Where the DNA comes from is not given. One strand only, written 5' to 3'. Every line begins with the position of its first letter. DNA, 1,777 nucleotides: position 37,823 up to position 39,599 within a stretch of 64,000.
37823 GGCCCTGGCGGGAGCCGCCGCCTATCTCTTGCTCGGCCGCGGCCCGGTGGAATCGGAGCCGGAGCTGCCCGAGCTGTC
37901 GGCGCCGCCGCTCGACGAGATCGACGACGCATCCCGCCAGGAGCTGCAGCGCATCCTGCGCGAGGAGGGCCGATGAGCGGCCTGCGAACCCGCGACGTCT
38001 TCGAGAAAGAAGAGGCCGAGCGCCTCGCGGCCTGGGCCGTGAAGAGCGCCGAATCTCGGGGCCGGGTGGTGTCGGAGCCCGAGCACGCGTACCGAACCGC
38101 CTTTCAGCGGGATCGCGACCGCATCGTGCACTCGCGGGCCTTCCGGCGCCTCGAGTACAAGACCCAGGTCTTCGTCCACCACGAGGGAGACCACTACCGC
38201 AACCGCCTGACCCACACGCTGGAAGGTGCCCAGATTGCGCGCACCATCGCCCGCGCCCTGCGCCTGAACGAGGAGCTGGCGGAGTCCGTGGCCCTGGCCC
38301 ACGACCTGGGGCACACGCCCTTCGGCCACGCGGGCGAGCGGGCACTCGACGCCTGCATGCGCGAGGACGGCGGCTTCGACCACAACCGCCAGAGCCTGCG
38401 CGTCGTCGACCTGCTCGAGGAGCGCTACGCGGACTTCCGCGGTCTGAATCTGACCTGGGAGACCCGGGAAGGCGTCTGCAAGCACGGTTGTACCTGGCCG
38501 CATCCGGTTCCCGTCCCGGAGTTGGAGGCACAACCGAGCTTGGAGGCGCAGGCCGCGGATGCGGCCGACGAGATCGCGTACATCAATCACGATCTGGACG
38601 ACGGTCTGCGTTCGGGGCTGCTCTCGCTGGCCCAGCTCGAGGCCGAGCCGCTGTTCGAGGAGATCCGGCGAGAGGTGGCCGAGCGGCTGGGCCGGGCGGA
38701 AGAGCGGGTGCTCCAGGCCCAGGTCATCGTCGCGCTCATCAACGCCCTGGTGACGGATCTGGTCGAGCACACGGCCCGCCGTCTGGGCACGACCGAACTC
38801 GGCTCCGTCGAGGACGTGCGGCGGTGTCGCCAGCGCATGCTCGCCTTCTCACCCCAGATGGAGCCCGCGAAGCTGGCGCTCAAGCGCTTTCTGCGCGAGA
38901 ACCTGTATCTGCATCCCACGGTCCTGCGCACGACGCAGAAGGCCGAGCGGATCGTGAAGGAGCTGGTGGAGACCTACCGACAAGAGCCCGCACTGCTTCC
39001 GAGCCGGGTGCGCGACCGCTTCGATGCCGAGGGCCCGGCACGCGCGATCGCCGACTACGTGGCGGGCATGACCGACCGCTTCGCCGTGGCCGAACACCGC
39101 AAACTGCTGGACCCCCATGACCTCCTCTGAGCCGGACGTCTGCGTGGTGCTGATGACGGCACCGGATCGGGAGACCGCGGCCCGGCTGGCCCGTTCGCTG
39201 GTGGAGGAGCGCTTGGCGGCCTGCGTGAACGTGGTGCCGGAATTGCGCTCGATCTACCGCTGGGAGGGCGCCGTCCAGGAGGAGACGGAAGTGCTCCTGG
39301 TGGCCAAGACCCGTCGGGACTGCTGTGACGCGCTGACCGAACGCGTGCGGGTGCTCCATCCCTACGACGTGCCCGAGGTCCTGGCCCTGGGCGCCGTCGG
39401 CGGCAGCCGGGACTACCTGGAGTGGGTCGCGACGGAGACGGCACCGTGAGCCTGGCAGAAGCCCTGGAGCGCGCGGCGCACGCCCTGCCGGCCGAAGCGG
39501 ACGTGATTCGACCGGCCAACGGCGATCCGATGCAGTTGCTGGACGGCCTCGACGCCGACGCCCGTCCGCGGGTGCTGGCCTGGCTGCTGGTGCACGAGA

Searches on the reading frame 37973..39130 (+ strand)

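Call 54: search_protein_families(library=pfam, proteins=[window:37973-39130:+], max_evalue=0.0001)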
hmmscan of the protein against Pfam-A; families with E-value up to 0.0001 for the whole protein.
window:37973-39130:+ (385 aa): 2 families
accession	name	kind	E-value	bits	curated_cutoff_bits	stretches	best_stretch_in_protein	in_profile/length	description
PF13286.11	HD_assoc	-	1.9e-26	92.9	22.2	1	290-377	1-91/91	Phosphohydrolase-associated domain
PF01966.28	HD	-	5.2e-15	56.2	22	1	78-202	1-114/116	HD domain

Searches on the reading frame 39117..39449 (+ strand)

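Call 54: search_protein_families(library=pfam, proteins=[window:39117-39449:+], max_evalue=0.0001)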
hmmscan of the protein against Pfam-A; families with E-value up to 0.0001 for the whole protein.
window:39117-39449:+ (110 aa): 1 family
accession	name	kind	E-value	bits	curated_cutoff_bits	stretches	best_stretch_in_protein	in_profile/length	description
PF03091.20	CutA1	-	2.8e-38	130.1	22.4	1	9-106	1-98/99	CutA1 divalent ion tolerance protein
